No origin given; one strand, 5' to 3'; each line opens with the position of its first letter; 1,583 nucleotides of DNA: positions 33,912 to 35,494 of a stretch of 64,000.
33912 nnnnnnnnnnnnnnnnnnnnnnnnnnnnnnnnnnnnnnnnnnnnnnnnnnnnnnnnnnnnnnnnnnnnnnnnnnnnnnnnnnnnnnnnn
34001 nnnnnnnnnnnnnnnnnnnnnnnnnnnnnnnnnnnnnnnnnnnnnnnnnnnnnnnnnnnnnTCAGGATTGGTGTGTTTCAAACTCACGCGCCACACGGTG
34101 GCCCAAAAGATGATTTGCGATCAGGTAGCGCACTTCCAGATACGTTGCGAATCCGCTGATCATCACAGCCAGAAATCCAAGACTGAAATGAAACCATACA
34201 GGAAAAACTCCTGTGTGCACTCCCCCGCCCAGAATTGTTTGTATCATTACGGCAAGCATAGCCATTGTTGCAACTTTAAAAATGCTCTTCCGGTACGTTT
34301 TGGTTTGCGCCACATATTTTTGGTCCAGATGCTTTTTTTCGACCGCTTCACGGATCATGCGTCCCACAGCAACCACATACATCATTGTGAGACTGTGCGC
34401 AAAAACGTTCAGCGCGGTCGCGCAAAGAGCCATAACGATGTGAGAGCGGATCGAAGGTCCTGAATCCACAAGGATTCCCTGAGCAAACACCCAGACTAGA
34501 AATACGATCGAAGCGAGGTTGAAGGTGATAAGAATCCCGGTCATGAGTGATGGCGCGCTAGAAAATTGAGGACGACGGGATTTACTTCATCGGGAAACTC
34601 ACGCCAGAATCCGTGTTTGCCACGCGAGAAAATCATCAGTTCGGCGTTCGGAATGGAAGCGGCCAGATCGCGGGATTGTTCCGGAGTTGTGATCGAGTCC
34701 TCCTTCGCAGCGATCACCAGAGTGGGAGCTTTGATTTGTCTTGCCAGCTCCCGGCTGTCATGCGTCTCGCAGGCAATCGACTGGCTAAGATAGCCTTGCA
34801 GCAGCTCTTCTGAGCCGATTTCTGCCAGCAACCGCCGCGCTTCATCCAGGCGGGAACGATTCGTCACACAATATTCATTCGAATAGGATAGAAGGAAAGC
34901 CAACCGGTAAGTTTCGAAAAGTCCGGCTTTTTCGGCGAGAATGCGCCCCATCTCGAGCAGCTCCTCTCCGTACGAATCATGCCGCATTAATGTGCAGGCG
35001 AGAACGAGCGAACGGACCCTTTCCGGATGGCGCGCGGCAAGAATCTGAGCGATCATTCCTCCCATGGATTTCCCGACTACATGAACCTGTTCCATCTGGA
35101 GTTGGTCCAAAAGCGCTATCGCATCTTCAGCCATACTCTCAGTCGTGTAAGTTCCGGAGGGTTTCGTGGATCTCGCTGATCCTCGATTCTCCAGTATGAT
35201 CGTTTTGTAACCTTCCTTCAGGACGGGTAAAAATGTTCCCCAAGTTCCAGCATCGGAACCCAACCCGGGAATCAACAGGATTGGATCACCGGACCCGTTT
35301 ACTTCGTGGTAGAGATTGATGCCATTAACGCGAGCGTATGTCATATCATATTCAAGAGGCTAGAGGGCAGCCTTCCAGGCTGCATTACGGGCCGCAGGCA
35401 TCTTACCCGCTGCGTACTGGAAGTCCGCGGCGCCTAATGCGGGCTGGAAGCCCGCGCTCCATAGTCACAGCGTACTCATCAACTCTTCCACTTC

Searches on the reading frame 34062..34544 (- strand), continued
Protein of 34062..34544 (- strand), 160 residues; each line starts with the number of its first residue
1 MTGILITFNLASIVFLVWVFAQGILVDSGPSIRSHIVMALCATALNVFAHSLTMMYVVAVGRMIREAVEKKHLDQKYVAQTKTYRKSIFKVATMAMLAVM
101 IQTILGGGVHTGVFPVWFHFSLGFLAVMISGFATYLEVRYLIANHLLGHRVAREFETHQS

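Call 67: search_protein_families(library=ncbifam, proteins=[L011:5808-7004:+, L012:5785-6987:+, L014:5711-6892:+], max_evalue=0.00001)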
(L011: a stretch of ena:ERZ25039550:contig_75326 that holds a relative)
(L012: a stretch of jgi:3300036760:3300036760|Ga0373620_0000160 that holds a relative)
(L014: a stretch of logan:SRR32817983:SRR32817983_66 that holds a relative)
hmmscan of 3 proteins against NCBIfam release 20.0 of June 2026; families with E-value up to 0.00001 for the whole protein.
L011:5808-7004:+ (398 aa): 28 families (the best 25 are shown)
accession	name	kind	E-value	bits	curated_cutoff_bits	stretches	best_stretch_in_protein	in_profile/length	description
NF047684.1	TeichurnBiosyTuaC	equivalog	7.5e-32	110.7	550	1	1-390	1-389/391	teichuronic acid biosynthesis protein TuaC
TIGR03999.1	thiol_BshA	equivalog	9.4e-28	97.2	273.7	1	84-391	60-374/375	N-acetyl-alpha-D-glucosaminyl L-malate synthase BshA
TIGR03088.1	stp2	hypoth_equivalog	6.7e-25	87.9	409.05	1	197-391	172-374/374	TIGR03088 family PEP-CTERM/XrtA system glycosyltransferase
TIGR04063.1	stp3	hypoth_equivalog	4.1e-24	85.2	442.05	1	94-391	77-396/397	TIGR04063 family PEP-CTERM/XrtA system glycosyltransferase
NF041876.1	EPS_EpsE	equivalog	1.1e-22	80.9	400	1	93-377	98-383/389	exopolysaccharide biosynthesis GT4 family glycosyltransferase EpsE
NF038229.1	Glyco4_Geo_Pelo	equivalog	1.2e-22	80.4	400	1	94-391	41-337/338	GPMC system family 4 glycosyltransferase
NF050056.1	ProtGlycPglH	equivalog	2.3e-17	63.1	600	1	129-371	104-335/354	GalNAc-alpha-(1->4)-GalNAc-alpha-(1->3)-diNAcBac-PP-undecaprenol alpha-1,4-N-acetyl-D-galactosaminyltransferase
TIGR04005.1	wcaL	equivalog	3.9e-17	62.2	537.6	1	191-353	203-368/406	colanic acid biosynthesis glycosyltransferase WcaL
TIGR04047.1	MSMEG_0565_glyc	hypoth_equivalog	6.3e-17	61.7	259.85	1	208-388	194-372/373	MSMEG_0565 family glycosyltransferase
TIGR03449.1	mycothiol_MshA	equivalog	8.4e-17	61.1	462.5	1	206-391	219-404/406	D-inositol-3-phosphate glycosyltransferase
TIGR02149.1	glgA_Coryne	subfamily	6.8e-16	58.4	302.4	1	110-391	84-391/391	glycogen synthase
TIGR04157.1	glyco_rSAM_CFB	subfamily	2.4e-15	56.4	400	1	205-373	225-392/406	TIGR04157 family glycosyltransferase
NF038298.1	EPS_HpsO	equivalog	4.3e-14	52.1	575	1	207-390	201-387/388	hormogonium polysaccharide biosynthesis glycosyltransferase HpsO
NF050063.1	ProtGlycPglJ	equivalog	7.8e-14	51.6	500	1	206-371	193-348/363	N-acetylgalactosamine-N,N'-diacetylbacillosaminyl-diphospho-undecaprenol 4-alpha-N-acetylgalactosaminyltransferase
NF007640.0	PRK10307.1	subfamily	1.3e-11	44.1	276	1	206-385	228-402/411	WcaI family glycosyltransferase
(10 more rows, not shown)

L012:5785-6987:+ (400 aa): 25 families
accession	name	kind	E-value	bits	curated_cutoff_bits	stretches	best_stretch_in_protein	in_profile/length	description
NF041876.1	EPS_EpsE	equivalog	1.7e-33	116.4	400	1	91-381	92-384/389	exopolysaccharide biosynthesis GT4 family glycosyltransferase EpsE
NF047684.1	TeichurnBiosyTuaC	equivalog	2.2e-31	109.1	550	1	109-393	108-389/391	teichuronic acid biosynthesis protein TuaC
TIGR03999.1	thiol_BshA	equivalog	7.8e-30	104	273.7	1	85-394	61-374/375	N-acetyl-alpha-D-glucosaminyl L-malate synthase BshA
TIGR03088.1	stp2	hypoth_equivalog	4.3e-27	95.1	409.05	1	181-392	156-372/374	TIGR03088 family PEP-CTERM/XrtA system glycosyltransferase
TIGR04063.1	stp3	hypoth_equivalog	2.2e-24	86.1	442.05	1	95-394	78-396/397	TIGR04063 family PEP-CTERM/XrtA system glycosyltransferase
TIGR03449.1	mycothiol_MshA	equivalog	5.9e-22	78.1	462.5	1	95-393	89-403/406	D-inositol-3-phosphate glycosyltransferase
TIGR04005.1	wcaL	equivalog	4.7e-21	75.1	537.6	1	185-392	197-405/406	colanic acid biosynthesis glycosyltransferase WcaL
TIGR02149.1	glgA_Coryne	subfamily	8.2e-19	68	302.4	1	172-392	156-389/391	glycogen synthase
NF038298.1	EPS_HpsO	equivalog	2.1e-17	63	575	1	215-393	206-387/388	hormogonium polysaccharide biosynthesis glycosyltransferase HpsO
NF038229.1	Glyco4_Geo_Pelo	equivalog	6.6e-17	61.5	400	1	98-393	44-336/338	GPMC system family 4 glycosyltransferase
TIGR04047.1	MSMEG_0565_glyc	hypoth_equivalog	5.8e-16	58.5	259.85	1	107-391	84-372/373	MSMEG_0565 family glycosyltransferase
NF050056.1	ProtGlycPglH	equivalog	3.2e-15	56.1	600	1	132-374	107-335/354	GalNAc-alpha-(1->4)-GalNAc-alpha-(1->3)-diNAcBac-PP-undecaprenol alpha-1,4-N-acetyl-D-galactosaminyltransferase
NF041879.1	EPS_EpsH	equivalog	8.8e-15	54.3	800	1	164-395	189-418/431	exopolysaccharide biosynthesis glycosyltransferase EpsH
NF049988.1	MGlcDAGSynMgs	equivalog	3.7e-14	52.9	400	1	216-393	219-387/398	alpha-monoglucosyldiacylglycerol synthase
TIGR04157.1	glyco_rSAM_CFB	subfamily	4.6e-14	52.2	400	1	214-390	231-406/406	TIGR04157 family glycosyltransferase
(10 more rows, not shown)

L014:5711-6892:+ (393 aa): 30 families (the best 25 are shown)
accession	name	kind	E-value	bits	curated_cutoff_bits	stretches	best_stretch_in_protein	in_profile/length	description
NF047684.1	TeichurnBiosyTuaC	equivalog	2.2e-34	119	550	1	1-390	1-389/391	teichuronic acid biosynthesis protein TuaC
TIGR03999.1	thiol_BshA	equivalog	4.8e-33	114.6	273.7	1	98-390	74-373/375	N-acetyl-alpha-D-glucosaminyl L-malate synthase BshA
TIGR03088.1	stp2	hypoth_equivalog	3.9e-31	108.4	409.05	1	102-389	74-372/374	TIGR03088 family PEP-CTERM/XrtA system glycosyltransferase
NF041876.1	EPS_EpsE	equivalog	8.8e-31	107.5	400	1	90-380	95-386/389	exopolysaccharide biosynthesis GT4 family glycosyltransferase EpsE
NF038229.1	Glyco4_Geo_Pelo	equivalog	2.5e-28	99.1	400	1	102-389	48-335/338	GPMC system family 4 glycosyltransferase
TIGR04063.1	stp3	hypoth_equivalog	2.8e-27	95.6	442.05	1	94-390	77-395/397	TIGR04063 family PEP-CTERM/XrtA system glycosyltransferase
TIGR03449.1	mycothiol_MshA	equivalog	5.1e-27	94.8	462.5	1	102-391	95-404/406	D-inositol-3-phosphate glycosyltransferase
TIGR02149.1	glgA_Coryne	subfamily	8.2e-23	81.1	302.4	1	98-389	71-389/391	glycogen synthase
NF050056.1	ProtGlycPglH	equivalog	5.4e-22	78.3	600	1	131-374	106-338/354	GalNAc-alpha-(1->4)-GalNAc-alpha-(1->3)-diNAcBac-PP-undecaprenol alpha-1,4-N-acetyl-D-galactosaminyltransferase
TIGR04005.1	wcaL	equivalog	2.5e-19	69.4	537.6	1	140-386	150-402/406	colanic acid biosynthesis glycosyltransferase WcaL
TIGR04047.1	MSMEG_0565_glyc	hypoth_equivalog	4.4e-19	68.8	259.85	1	154-387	128-371/373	MSMEG_0565 family glycosyltransferase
NF038298.1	EPS_HpsO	equivalog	1.2e-17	63.8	575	1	209-387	203-384/388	hormogonium polysaccharide biosynthesis glycosyltransferase HpsO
NF050063.1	ProtGlycPglJ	equivalog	1.7e-16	60.4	500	1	207-372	194-349/363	N-acetylgalactosamine-N,N'-diacetylbacillosaminyl-diphospho-undecaprenol 4-alpha-N-acetylgalactosaminyltransferase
NF049988.1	MGlcDAGSynMgs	equivalog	2.4e-16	60.1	400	1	211-388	217-385/398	alpha-monoglucosyldiacylglycerol synthase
TIGR02472.1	sucr_P_syn_N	equivalog_domain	1.9e-15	56.6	576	1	261-380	314-431/439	sucrose-phosphate synthase, putative, glycosyltransferase domain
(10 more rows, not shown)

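Call 83: search_protein_families(library=padloc, proteins=[window:34062-34544:-], max_evalue=0.01)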
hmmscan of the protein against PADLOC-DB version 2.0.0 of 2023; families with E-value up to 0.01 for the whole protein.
window:34062-34544:- (160 aa): 0 families

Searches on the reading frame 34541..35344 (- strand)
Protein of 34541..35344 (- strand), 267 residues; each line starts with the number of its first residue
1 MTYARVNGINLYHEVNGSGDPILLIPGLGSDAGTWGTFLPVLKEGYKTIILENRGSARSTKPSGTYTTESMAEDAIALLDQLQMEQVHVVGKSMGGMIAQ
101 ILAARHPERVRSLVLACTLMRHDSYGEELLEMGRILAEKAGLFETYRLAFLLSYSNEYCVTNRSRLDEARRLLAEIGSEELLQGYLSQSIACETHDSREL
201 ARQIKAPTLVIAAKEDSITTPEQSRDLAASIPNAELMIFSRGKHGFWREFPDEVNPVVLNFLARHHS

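Call 5: search_protein_families(library=pfam, proteins=[window:34541-35344:-], max_evalue=0.1)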
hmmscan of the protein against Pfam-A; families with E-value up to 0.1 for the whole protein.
window:34541-35344:- (267 aa): 21 families
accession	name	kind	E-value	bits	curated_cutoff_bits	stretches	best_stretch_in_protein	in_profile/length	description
PF00561.26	Abhydrolase_1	-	1.4e-33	117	25.8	2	21-150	2-131/245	alpha/beta hydrolase fold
PF12146.15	Hydrolase_4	-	1e-20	74.5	27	1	22-249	7-237/239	Serine aminopeptidase, S33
PF12697.13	Abhydrolase_6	-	5.8e-16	60.2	26.3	1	22-255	1-215/217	Alpha/beta hydrolase family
PF03096.20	Ndr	-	1.5e-06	27.6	23.3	1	66-188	80-204/283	Ndr family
PF02129.25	Peptidase_S15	-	2.7e-05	24.4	23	1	40-244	46-260/262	X-Pro dipeptidyl-peptidase (S15 family)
PF01738.24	DLH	-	3.8e-05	23.8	21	1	199-251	137-193/217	Dienelactone hydrolase family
PF00326.27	Peptidase_S9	-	0.00019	21.4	22.6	0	77-116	54-95/213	Prolyl oligopeptidase family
PF00975.26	Thioesterase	-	0.00024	21.8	26.4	1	66-108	46-89/226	Thioesterase domain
PF07819.20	PGAP1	-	0.00051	20.3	24.3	1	83-104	89-110/233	PGAP1-like alpha/beta domain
PF12695.13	Abhydrolase_5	-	0.00067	19.9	27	1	80-144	51-115/164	Alpha/beta hydrolase family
PF20408.4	Abhydrolase_11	-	0.00069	19.8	27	1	70-112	62-101/193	Alpha/beta hydrolase domain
PF00756.26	Esterase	-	0.0011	19.2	22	1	87-113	117-143/251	Putative esterase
PF03959.19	FSH1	-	0.0014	18.8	21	1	195-244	150-199/211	Serine hydrolase (FSH1)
PF08386.16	Abhydrolase_4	-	0.0024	18.4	21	1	203-262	32-91/103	TAP-like protein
PF07859.19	Abhydrolase_3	-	0.0062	16.7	25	1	80-118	66-104/210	alpha/beta hydrolase fold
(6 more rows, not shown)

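Call 6: search_protein_families(library=ncbifam, proteins=[window:34541-35344:-], max_evalue=0.1)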
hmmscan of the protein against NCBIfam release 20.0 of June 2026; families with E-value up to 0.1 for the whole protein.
window:34541-35344:- (267 aa): 47 families (the best 25 are shown)
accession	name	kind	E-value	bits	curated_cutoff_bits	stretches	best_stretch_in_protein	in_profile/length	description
TIGR02427.1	protocat_pcaD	equivalog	3.4e-43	147.8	255.85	1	11-262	2-250/251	3-oxoadipate enol-lactonase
NF051488.1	bifunc_PcaDC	exception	3.3e-40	138.4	390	1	12-265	3-253/375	bifunctional 3-oxoadipate enol-lactonase/4-carboxymuconolactone decarboxylase PcaDC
NF051487.1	bifunc_PcaCD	exception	9.8e-36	123.7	430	1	18-263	171-412/413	bifunctional 4-carboxymuconolactone decarboxylase/3-oxoadipate enol-lactonase PcaCD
TIGR03611.1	RutD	equivalog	6.4e-32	110.9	238.5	1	16-263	10-256/258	pyrimidine utilization protein D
NF052610.1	macro_16_ester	equivalog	1.3e-25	90.3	420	1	5-244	7-262/281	alpha/beta fold macrolide esterase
NF053684.1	esterase_mleBCA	exception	5.6e-22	78.2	570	1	5-245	7-264/281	BCA family alpha/beta fold macrolide esterase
NF053683.1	esterase_mleBRB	exception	2.2e-21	76.7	585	1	5-246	7-260/280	BRB family alpha/beta fold macrolide esterase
NF011457.0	PRK14875.1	equivalog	3.5e-21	75.6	307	1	11-117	124-230/372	acetoin dehydrogenase dihydrolipoyllysine-residue acetyltransferase subunit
TIGR02240.1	PHA_depoly_arom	equivalog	1.1e-19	70.9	250.6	1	20-265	26-266/276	poly(3-hydroxyalkanoate) depolymerase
NF041759.1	mac_hydro_EstT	equivalog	1.2e-18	67.3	450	1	7-120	8-128/278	macrolide hydrolase EstT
NF053693.1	esterase_mleCBF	exception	2.2e-18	66.6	564.5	1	20-118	23-127/279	CBF family alpha/beta fold macrolide esterase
TIGR01250.1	pro_imino_pep_2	subfamily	7e-18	65.2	167.65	2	6-132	10-143/288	proline iminopeptidase-family hydrolase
NF045632.1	hydroxlase_HsaD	equivalog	9.2e-18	64.2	400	1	9-116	24-135/290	4,5:9,10-diseco-3-hydroxy-5,9,17-trioxoandrosta-1(10),2-diene-4-oate hydrolase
NF050089.1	i_nPHAscl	equivalog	3.2e-17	62.5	300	1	12-118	11-117/288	intracellular short-chain-length polyhydroxyalkanoate depolymerase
TIGR03343.1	biphenyl_bphD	equivalog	6.1e-17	61.7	462.15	1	9-263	20-281/282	2-hydroxy-6-oxo-6-phenylhexa-2,4-dienoate hydrolase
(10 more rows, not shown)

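Call 68: search_solved_structures(query=window:34541-35344:-, max_evalue=1e-10)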
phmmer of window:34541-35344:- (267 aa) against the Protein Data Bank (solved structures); distinct sequences matched with E-value up to 1e-10: 86 (the best 60 are shown).
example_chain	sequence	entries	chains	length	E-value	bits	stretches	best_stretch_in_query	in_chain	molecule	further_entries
6eb3_A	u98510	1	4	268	1.8e-45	158.6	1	1-265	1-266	Est1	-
8v16_C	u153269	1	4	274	1.9e-45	158.5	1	1-265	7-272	Esterase 1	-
5egn_A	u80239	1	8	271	2.2e-25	92.8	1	3-115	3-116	Esterase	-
3e3a_A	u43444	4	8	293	1.1e-24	90.4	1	8-263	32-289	POSSIBLE PEROXIDASE BPOC | putative Bromoperoxidase | protein Rv0554, putative Bromoperoxidase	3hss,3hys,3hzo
7ld8_A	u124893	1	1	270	1.6e-24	89.9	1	9-124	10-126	Putative non-heme bromoperoxidase BpoC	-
2xua_A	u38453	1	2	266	3.9e-24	88.7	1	1-261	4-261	3-OXOADIPATE ENOL-LACTONASE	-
3om8_A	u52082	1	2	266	5.4e-22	81.7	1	5-263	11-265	Probable hydrolase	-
3fob_A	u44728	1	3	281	8.6e-22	81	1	9-262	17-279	Bromoperoxidase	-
11tu_A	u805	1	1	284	6.8e-21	78.1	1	5-244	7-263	alpha/beta-hydrolase macrolide esterase EstT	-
4q3l_A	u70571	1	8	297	1.4e-19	73.8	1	10-263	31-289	MGS-M2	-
8pzg_A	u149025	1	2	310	1e-18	70.9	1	60-265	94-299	ORF17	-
4uhh_A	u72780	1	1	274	1.9e-18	70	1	6-266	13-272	ESTERASE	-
4uhc_A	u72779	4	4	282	2.1e-18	69.9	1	6-266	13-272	ESTERASE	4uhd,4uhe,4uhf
7clz_A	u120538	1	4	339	5.8e-18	68.5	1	3-119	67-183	Putative hydrolase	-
6kxh_A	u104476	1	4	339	6e-18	68.4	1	3-118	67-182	Putative hydrolase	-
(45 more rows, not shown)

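Call 77: search_solved_structures(query=window:34541-35344:-, max_evalue=1e-23, show_alignments=2)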
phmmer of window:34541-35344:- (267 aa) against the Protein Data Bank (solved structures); distinct sequences matched with E-value up to 1e-23: 6.
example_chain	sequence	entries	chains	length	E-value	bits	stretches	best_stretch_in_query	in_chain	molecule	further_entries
6eb3_A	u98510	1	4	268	1.8e-45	158.6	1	1-265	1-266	Est1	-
8v16_C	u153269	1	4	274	1.9e-45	158.5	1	1-265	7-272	Esterase 1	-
5egn_A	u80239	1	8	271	2.2e-25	92.8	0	3-115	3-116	Esterase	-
3e3a_A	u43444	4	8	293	1.1e-24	90.4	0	8-263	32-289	POSSIBLE PEROXIDASE BPOC | putative Bromoperoxidase | protein Rv0554, putative Bromoperoxidase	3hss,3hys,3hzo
7ld8_A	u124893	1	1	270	1.6e-24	89.9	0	9-124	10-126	Putative non-heme bromoperoxidase BpoC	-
2xua_A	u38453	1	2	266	3.9e-24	88.7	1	1-261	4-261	3-OXOADIPATE ENOL-LACTONASE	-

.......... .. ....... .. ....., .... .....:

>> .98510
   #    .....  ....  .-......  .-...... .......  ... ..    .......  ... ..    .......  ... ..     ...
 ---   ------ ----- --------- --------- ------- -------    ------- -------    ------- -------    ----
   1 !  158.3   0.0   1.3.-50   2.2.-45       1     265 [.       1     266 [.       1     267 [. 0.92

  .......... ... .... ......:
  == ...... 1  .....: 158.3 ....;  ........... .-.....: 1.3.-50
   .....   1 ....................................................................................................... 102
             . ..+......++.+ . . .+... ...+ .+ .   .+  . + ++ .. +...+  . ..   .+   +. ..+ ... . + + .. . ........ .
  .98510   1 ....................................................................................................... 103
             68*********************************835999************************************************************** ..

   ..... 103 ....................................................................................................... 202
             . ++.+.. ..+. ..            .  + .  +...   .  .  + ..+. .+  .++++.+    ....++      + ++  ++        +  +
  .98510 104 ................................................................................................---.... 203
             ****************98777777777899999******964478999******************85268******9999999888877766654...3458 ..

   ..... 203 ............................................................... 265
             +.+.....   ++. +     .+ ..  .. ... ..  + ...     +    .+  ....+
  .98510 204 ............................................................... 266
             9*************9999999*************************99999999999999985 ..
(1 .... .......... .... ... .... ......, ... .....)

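Call 83: search_protein_families(library=padloc, proteins=[window:34541-35344:-], max_evalue=0.01)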
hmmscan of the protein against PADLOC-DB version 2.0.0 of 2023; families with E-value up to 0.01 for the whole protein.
window:34541-35344:- (267 aa): 1 family
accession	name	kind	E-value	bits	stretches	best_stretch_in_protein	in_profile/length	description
PDLC01094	C3a206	-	0.0018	15.3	0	71-121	199-249/504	TAP-like protein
